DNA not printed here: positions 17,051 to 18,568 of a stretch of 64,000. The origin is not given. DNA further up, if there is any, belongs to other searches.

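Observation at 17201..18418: Twin-arginine-exported enolase-superfamily enzyme embedded in the glycan operon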

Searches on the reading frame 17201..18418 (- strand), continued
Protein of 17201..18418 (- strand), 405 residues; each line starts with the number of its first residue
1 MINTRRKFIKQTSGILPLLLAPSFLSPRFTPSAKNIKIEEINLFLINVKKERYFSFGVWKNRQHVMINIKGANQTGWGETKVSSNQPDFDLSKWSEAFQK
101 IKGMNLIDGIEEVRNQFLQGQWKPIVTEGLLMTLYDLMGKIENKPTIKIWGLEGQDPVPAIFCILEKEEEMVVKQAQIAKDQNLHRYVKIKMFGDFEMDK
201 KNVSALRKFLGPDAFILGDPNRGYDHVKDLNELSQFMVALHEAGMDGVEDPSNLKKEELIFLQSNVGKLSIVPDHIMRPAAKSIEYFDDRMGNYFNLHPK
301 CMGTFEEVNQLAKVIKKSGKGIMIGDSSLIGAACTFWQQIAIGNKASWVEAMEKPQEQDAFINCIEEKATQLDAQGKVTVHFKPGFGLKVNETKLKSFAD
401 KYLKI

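Call 23: search_protein_representatives(alignment_id=A1)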
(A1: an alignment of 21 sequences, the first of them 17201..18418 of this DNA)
Query: 21 sequences, 407 profile positions. Proteins with E-value up to 0.001 (for the whole library): 898; up to 1e-10: 185; up to 1e-30: 73. The best 150 are listed.
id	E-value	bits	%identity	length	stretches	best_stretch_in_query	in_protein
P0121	1.1e-206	702.9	-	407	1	1-406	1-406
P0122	4.1e-136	470.4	-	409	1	1-406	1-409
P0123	4.5e-132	457.1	-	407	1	2-406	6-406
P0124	6.2e-129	446.8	-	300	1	3-303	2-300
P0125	3.9e-122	424.4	-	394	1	4-405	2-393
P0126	3.3e-119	414.7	-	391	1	28-406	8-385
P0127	6.3e-117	407.2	-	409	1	4-406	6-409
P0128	3.6e-115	401.5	-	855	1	29-406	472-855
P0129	3.3e-114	398.3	-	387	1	35-400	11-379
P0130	5.0e-113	394.4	-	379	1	34-405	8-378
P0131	1.3e-110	386.5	-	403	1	25-404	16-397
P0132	5.3e-110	384.4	-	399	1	34-402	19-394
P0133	1.3e-108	379.8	-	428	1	29-404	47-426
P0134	1.8e-106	372.8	-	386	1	35-402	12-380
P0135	4.1e-106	371.6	-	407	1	22-402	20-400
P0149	7.2e-90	318.1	-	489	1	27-402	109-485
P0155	3.9e-81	289.3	-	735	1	33-401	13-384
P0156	3.5e-80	286.2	-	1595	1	26-405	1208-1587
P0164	6.4e-73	262.3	-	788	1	34-406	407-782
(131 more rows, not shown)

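Call 25: fold_search(model_id=the predicted structure, library=pdb)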
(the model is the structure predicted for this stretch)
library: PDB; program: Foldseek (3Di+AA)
matches with E <= 10: 1798; with E <= 0.001: 662
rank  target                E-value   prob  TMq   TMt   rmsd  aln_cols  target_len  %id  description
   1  1mns                  1.9e-20  1.00  0.74  0.83   3.4       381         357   15  ON THE ROLE OF LYSINE 166 IN THE MECHANISM OF MANDELATE RACEMASE FROM PSEUDOMONAS PUTIDA: MECHANISTIC AND CRYSTALLOGRAPH (released 1993-10-31)
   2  1mra                  2.0e-20  1.00  0.74  0.83   3.3       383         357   15  MANDELATE RACEMASE MUTANT D270N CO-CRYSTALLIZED WITH (S)-ATROLACTATE (released 1996-08-01)
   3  7mqx_E                3.6e-20  1.00  0.73  0.82   3.6       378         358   15  P. putida mandelate racemase forms an oxobenzoxaborole adduct with 2-formylphenylboronic acid (released 2021-08-11)
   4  1dtn                  3.8e-20  1.00  0.74  0.83   3.3       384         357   15  MANDELATE RACEMASE MUTANT D270N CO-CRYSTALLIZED WITH (S)-ATROLACTATE (released 1996-10-14)
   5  4hnc_A                1.2e-19  1.00  0.74  0.83   3.3       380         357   14  P. putida C92S/K166C/C264S mandelate racemase co-crystallized with benzilic acid (released 2013-10-30)
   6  1mdl                  2.0e-19  1.00  0.74  0.83   3.3       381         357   15  MANDELATE RACEMASE MUTANT K166R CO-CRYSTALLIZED WITH (R)-MANDELATE (released 1996-10-14)
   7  3toy_A                2.0e-19  1.00  0.73  0.81   3.7       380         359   18  CRYSTAL STRUCTURE OF ENOLASE BRADO_4202 (TARGET EFI-501651) FROM Bradyrhizobium sp. ORS278 WITH CALCIUM AND ACETATE BO (released 2011-09-21)
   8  3tte_A                2.0e-19  1.00  0.72  0.80   3.8       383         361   18  Crystal structure of enolase brado_4202 (target EFI-501651) from Bradyrhizobium complexed with magnesium and mandelic  (released 2011-09-28)
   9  4hnc_B                2.5e-19  1.00  0.71  0.81   3.8       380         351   16  P. putida C92S/K166C/C264S mandelate racemase co-crystallized with benzilic acid (released 2013-10-30)
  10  2pgw_A                3.7e-19  1.00  0.71  0.77   4.0       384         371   18  Crystal structure of a putative muconate cycloisomerase from Sinorhizobium meliloti 1021 (released 2007-04-24)
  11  3dgb                  4.4e-19  1.00  0.76  0.82   3.4       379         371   19  Crystal structure of muconate lactonizing enzyme from Pseudomonas Fluorescens complexed with muconolactone (released 2009-03-03)
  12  2p88_A                7.3e-19  1.00  0.73  0.80   4.1       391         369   18  Crystal structure of N-succinyl Arg/Lys racemase from Bacillus cereus ATCC 14579 (released 2007-07-03)
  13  3bjs_A                7.8e-19  1.00  0.72  0.78   3.9       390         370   17  Crystal structure of a member of enolase superfamily from Polaromonas sp. JS666 (released 2007-12-18)
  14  2pgw_C                9.2e-19  1.00  0.73  0.78   3.7       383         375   18  Crystal structure of a putative muconate cycloisomerase from Sinorhizobium meliloti 1021 (released 2007-04-24)
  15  2pgw_B                9.2e-19  1.00  0.72  0.78   4.0       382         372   18  Crystal structure of a putative muconate cycloisomerase from Sinorhizobium meliloti 1021 (released 2007-04-24)
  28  2chr                  6.9e-18  1.00  0.75  0.82   3.4       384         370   17  A RE-EVALUATION OF THE CRYSTAL STRUCTURE OF CHLOROMUCONATE CYCLOISOMERASE (released 1995-07-31)
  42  4hpn                  2.0e-17  1.00  0.70  0.74   4.3       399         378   18  Crystal structure of a proposed galactarolactone cycloisomerase from Agrobacterium Tumefaciens, target EFI-500704, with  (released 2012-11-07)
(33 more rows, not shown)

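Call 27: search_solved_structures(query=A1, max_evalue=0.001, show_alignments=4)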
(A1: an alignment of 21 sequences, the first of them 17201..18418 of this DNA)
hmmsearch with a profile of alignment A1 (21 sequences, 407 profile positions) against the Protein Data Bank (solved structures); distinct sequences matched with E-value up to 0.001: 30.
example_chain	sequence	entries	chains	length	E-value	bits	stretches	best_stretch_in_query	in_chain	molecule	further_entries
2p88_A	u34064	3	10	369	3e-12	49.3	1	37-337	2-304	Mandelate racemase/muconate lactonizing enzyme family protein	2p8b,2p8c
5olc_A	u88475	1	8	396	3.7e-12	49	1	34-230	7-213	Galactonate dehydratase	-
2chr_A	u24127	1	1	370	2.8e-09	39.5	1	37-319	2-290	CHLOROMUCONATE CYCLOISOMERASE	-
4ggb_A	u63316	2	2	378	4e-09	39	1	59-229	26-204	Putative uncharacterized protein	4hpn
3jva_A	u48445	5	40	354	4.5e-09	38.8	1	122-325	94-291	Dipeptide Epimerase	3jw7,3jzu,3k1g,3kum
1nu5_A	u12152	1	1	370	9.2e-09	37.8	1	37-319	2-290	Chloromuconate cycloisomerase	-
3r0k_A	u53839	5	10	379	3.4e-08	35.9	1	104-325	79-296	Enzyme of enolase superfamily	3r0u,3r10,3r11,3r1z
3rit_A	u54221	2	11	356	4.4e-08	35.6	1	129-341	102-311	Dipeptide epimerase | Putative chloromuconate cycloisomerase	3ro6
3iji_A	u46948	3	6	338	6.6e-08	35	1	125-268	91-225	Muconate cycloisomerase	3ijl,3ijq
3q45_A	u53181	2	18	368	1.4e-07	33.9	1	38-234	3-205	Mandelate racemase/muconate lactonizing enzyme family; possible chloromuconate cycloisomer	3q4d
3fcp_A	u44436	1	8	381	4.8e-07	32.1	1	115-323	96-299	L-Ala-D/L-Glu epimerase, a muconate lactonizing enzyme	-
1wuf_A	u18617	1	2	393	7.1e-07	31.6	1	120-402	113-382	hypothetical protein lin2664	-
2pgw_A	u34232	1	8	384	1.7e-06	30.3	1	127-331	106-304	Muconate cycloisomerase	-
2gdq_A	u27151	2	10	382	4.1e-06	29.1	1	98-228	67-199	yitF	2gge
3ct2_A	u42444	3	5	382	8.7e-06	28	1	127-264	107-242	Muconate cycloisomerase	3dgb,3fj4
1mns_A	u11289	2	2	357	0.00014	24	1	127-266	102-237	MANDELATE RACEMASE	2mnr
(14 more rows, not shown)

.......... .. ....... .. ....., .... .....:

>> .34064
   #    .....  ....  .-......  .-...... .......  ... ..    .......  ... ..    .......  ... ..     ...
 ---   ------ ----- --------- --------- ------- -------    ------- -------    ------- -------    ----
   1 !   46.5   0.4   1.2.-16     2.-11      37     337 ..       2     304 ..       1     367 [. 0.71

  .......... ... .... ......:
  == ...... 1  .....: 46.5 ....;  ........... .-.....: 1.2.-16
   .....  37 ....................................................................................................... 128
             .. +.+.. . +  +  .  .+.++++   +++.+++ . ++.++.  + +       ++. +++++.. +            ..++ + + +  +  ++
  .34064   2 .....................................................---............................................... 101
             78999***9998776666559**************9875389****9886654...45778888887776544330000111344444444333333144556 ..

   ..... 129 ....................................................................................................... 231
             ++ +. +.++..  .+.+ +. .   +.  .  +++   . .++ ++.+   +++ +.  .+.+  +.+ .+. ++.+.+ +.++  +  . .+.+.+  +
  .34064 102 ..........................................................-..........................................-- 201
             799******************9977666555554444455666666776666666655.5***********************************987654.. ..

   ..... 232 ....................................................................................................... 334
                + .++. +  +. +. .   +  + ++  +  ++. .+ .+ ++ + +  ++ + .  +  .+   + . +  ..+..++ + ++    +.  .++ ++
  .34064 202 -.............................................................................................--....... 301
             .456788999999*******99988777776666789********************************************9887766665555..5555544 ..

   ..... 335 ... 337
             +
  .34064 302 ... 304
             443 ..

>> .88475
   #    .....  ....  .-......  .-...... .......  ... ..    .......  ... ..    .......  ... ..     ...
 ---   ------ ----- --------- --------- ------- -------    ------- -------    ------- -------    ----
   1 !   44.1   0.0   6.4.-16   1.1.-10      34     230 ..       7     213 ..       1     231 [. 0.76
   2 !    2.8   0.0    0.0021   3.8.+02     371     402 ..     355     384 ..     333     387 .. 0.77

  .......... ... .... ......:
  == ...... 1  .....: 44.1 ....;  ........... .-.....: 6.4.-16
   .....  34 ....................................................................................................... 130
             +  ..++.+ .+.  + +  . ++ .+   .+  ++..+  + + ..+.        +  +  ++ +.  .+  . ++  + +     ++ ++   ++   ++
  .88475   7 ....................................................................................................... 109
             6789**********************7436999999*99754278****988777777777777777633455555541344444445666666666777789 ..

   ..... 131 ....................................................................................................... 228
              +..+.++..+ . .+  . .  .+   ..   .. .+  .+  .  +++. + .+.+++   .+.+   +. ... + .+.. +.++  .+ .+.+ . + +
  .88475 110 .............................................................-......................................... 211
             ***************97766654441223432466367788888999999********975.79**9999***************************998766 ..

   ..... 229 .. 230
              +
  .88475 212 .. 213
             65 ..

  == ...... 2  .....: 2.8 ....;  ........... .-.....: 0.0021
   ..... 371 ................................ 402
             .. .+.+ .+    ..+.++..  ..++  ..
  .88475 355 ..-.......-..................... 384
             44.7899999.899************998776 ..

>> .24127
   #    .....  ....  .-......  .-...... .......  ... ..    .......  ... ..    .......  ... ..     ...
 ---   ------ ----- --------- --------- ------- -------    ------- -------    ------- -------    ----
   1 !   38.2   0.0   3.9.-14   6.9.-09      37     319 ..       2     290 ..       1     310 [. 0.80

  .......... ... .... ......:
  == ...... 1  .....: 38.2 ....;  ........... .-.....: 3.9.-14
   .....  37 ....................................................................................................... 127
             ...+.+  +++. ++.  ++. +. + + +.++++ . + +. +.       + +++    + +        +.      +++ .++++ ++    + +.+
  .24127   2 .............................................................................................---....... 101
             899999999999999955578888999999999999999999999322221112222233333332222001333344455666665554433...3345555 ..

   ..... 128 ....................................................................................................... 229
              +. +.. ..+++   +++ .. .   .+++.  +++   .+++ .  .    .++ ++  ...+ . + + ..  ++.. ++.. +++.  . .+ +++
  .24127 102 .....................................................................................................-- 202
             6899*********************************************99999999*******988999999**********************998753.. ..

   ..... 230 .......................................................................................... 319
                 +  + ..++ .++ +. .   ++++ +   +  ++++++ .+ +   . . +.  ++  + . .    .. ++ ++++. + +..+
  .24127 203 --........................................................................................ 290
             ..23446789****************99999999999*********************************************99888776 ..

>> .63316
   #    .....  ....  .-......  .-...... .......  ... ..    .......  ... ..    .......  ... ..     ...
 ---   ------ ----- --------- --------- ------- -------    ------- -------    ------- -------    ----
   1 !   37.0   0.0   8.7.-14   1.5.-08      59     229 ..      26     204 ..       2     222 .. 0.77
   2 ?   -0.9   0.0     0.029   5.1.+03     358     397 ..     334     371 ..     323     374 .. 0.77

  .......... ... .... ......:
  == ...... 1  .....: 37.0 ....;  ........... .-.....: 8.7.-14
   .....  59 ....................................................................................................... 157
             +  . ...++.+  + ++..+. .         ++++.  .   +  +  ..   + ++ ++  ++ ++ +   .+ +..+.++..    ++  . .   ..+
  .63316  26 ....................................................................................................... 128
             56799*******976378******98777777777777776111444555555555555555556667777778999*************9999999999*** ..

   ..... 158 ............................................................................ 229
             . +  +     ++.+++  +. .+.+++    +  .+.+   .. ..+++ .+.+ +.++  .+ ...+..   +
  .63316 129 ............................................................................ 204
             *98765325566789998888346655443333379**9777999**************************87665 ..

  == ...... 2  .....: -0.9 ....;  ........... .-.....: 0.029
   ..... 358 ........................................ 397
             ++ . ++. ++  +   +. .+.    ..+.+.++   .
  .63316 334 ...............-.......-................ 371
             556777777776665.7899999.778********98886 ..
